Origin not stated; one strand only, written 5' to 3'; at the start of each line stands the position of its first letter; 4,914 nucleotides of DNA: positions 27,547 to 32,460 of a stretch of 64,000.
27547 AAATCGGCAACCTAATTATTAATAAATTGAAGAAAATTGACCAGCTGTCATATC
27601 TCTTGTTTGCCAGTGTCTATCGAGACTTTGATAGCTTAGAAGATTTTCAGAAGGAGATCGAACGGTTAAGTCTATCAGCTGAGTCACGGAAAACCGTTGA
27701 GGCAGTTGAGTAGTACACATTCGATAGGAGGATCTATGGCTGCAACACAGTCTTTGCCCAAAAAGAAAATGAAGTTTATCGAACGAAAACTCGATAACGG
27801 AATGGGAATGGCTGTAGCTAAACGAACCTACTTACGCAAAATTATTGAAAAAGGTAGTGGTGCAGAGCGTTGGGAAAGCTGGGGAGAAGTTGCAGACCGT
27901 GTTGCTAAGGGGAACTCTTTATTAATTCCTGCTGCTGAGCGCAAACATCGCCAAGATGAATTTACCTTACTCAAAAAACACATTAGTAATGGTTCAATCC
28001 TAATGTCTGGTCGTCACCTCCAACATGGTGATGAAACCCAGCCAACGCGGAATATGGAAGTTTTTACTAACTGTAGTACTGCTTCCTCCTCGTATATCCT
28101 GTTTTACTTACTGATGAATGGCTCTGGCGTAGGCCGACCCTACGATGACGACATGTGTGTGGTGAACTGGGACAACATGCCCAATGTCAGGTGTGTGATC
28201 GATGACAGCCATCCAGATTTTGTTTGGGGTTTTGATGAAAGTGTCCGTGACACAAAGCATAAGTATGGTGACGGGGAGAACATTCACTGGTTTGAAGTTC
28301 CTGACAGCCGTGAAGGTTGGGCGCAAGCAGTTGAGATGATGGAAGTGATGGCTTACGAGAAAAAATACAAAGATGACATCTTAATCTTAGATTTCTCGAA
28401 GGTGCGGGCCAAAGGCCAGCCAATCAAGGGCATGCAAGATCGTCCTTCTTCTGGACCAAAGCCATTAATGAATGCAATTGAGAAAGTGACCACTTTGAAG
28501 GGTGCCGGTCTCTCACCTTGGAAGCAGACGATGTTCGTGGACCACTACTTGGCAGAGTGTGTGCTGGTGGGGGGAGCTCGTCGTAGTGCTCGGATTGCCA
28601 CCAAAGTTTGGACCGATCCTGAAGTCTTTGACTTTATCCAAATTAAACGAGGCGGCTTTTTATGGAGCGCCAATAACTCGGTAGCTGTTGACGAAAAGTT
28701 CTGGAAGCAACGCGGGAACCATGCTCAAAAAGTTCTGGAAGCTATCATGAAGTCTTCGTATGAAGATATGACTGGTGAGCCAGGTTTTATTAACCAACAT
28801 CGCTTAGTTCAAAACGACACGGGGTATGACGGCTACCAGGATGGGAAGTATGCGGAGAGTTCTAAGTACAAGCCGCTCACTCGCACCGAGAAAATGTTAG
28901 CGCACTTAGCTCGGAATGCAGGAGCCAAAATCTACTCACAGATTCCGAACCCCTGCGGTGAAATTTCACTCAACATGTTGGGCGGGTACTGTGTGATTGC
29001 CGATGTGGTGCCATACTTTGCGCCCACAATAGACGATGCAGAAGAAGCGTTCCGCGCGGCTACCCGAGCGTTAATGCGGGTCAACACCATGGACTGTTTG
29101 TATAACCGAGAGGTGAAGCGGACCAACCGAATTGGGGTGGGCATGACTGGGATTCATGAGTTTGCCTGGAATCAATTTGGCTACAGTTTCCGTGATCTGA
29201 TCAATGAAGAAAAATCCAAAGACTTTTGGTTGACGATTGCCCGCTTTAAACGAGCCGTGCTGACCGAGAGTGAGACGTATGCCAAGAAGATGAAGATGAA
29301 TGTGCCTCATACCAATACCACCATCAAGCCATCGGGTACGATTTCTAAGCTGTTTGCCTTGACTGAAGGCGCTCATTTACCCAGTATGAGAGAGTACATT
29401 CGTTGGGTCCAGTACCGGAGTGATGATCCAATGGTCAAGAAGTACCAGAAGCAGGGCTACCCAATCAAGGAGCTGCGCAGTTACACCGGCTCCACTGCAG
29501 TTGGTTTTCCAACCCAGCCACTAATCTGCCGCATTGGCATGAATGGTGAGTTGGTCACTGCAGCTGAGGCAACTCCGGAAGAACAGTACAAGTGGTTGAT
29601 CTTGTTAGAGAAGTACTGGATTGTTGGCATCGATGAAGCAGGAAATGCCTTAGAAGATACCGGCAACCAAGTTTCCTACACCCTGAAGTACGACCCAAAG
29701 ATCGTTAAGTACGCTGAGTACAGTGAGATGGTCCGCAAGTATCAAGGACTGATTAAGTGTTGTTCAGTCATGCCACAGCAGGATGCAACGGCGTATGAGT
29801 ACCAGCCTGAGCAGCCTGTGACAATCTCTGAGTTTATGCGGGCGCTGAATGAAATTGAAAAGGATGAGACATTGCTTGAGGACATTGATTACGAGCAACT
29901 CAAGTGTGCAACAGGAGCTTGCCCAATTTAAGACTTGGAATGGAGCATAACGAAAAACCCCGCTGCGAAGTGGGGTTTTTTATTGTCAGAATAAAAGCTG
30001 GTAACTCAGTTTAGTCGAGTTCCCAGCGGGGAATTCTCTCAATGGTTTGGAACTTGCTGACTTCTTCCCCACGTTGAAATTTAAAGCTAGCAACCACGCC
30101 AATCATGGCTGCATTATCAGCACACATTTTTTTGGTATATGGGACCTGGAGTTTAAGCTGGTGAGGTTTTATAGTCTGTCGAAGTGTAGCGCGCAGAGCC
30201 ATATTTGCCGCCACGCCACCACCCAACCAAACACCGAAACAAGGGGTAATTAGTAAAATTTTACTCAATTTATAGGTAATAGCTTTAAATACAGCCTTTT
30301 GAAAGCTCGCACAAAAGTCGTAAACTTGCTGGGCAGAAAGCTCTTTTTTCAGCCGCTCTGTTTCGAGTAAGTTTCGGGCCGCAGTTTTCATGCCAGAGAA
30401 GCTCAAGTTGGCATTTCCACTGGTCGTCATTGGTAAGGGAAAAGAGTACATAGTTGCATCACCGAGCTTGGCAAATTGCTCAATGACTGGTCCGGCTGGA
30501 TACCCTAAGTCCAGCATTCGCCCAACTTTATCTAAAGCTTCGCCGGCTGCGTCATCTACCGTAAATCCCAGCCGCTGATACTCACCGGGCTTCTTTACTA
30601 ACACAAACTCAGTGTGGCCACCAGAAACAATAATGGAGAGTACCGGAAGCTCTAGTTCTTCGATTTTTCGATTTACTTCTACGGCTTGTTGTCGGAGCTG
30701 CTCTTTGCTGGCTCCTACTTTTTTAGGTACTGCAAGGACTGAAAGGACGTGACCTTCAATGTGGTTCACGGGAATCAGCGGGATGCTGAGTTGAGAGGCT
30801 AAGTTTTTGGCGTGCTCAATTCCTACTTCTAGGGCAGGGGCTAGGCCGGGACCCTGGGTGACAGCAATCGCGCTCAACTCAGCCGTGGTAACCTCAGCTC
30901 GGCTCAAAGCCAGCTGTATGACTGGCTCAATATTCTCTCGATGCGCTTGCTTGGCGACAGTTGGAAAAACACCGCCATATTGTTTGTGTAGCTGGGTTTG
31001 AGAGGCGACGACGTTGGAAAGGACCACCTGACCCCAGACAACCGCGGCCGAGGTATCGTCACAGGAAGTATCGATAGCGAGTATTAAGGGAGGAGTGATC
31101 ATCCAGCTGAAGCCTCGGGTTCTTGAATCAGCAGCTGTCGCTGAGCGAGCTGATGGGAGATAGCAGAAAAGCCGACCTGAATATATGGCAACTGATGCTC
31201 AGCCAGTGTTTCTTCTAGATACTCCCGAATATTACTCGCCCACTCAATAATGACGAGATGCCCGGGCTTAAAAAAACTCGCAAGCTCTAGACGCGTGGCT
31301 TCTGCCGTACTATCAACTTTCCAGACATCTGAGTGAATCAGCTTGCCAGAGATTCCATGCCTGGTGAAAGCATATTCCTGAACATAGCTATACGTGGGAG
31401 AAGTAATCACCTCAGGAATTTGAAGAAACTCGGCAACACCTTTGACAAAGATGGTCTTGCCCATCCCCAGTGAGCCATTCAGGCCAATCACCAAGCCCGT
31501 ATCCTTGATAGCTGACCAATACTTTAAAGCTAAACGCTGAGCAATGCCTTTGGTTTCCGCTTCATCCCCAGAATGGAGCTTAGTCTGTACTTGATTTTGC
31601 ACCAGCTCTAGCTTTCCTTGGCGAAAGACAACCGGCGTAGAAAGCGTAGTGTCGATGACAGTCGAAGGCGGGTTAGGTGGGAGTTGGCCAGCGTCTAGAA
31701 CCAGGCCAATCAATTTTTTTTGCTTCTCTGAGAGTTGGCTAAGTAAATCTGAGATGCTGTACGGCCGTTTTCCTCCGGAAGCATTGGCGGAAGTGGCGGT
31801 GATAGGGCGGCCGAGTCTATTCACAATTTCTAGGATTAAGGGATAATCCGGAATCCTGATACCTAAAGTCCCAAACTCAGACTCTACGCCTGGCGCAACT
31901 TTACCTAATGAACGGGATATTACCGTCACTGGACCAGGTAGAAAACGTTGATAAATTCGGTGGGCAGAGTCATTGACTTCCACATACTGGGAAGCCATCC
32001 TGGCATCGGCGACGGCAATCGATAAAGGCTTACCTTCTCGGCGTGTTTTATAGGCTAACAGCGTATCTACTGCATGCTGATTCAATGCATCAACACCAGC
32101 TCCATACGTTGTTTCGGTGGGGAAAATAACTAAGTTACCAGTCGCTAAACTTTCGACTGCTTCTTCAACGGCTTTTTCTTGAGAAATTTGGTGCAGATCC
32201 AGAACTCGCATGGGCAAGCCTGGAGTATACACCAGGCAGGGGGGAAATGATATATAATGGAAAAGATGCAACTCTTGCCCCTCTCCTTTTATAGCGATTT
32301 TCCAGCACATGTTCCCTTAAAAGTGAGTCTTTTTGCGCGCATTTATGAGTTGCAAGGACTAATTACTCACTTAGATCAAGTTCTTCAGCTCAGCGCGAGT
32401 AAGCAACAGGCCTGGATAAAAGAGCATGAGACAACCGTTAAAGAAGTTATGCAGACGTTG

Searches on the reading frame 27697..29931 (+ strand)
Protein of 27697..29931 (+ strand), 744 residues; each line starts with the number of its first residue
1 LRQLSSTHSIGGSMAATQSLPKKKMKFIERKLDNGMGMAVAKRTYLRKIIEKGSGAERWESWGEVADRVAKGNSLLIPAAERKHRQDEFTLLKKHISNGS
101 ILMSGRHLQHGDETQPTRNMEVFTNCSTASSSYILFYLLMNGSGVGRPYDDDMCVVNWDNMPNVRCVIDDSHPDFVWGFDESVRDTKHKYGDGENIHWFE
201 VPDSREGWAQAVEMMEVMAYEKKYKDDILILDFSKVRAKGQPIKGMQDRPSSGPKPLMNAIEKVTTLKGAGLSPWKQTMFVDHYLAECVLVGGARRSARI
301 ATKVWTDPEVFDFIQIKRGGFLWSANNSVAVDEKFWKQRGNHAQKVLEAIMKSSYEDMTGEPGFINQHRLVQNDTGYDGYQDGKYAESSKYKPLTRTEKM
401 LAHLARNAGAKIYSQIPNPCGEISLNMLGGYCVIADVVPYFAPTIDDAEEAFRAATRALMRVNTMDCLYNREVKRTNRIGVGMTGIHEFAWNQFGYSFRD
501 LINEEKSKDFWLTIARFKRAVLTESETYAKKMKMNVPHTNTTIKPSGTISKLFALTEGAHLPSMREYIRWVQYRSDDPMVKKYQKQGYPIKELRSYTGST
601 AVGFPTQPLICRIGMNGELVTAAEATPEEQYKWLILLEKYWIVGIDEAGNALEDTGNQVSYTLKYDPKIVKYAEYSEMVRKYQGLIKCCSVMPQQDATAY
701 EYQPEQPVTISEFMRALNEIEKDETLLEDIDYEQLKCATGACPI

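Call 10: search_protein_families(library=pfam, proteins=[window:27697-29931:+], max_evalue=0.001)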
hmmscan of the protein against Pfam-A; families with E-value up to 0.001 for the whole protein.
window:27697-29931:+ (744 aa): 2 families
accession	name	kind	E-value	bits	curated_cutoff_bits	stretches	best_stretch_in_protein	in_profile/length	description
PF21995.1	RNR-II_ins_dom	-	3.9e-11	43.6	27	1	178-265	17-104/107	B12-dependent ribonucleotide reductase, insertion domain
PF02867.20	Ribonuc_red_lgC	-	5.8e-09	35.6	23.9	1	232-491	35-296/523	Ribonucleotide reductase, barrel domain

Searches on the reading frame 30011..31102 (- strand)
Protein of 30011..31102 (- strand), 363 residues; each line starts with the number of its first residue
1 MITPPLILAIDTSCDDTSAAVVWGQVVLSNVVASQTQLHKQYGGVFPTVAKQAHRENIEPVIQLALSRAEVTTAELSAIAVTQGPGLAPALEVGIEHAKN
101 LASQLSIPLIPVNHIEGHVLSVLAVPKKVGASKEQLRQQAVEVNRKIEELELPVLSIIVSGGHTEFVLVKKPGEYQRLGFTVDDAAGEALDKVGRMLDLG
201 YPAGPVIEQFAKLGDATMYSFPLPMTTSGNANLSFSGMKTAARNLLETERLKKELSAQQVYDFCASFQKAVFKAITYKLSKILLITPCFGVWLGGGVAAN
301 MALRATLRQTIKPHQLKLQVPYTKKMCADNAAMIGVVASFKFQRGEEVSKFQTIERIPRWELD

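Call 10: search_protein_families(library=pfam, proteins=[window:30011-31102:-], max_evalue=0.001)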
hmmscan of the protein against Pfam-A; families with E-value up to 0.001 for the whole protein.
window:30011-31102:- (363 aa): 1 family
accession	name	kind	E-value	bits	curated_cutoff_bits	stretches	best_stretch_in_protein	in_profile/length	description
PF00814.31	TsaD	-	3.2e-75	253.7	24.8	2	148-335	100-263/264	tRNA N6-adenosine threonylcarbamoyltransferase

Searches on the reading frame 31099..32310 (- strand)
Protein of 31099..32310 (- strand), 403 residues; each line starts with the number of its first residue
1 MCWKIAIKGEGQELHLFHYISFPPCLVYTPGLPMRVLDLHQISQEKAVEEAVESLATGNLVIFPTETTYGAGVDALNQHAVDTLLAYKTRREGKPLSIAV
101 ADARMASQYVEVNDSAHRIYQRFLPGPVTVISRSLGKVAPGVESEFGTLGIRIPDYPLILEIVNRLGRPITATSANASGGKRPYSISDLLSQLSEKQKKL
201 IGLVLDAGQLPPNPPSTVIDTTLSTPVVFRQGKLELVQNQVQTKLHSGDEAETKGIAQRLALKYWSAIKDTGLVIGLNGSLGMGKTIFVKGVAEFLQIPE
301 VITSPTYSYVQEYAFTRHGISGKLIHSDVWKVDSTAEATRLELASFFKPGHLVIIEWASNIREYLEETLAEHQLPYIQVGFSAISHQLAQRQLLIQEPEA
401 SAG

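Call 10: search_protein_families(library=pfam, proteins=[window:31099-32310:-], max_evalue=0.001)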
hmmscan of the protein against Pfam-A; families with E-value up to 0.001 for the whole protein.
window:31099-32310:- (403 aa): 2 families
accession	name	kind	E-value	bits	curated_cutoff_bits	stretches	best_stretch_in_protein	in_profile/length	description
PF01300.24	Sua5_yciO_yrdC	-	2.6e-43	148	25.1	1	55-232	3-178/178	Telomere recombination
PF02367.23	TsaE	-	7e-24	84.6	26.6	1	249-368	3-112/128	Threonylcarbamoyl adenosine biosynthesis protein TsaE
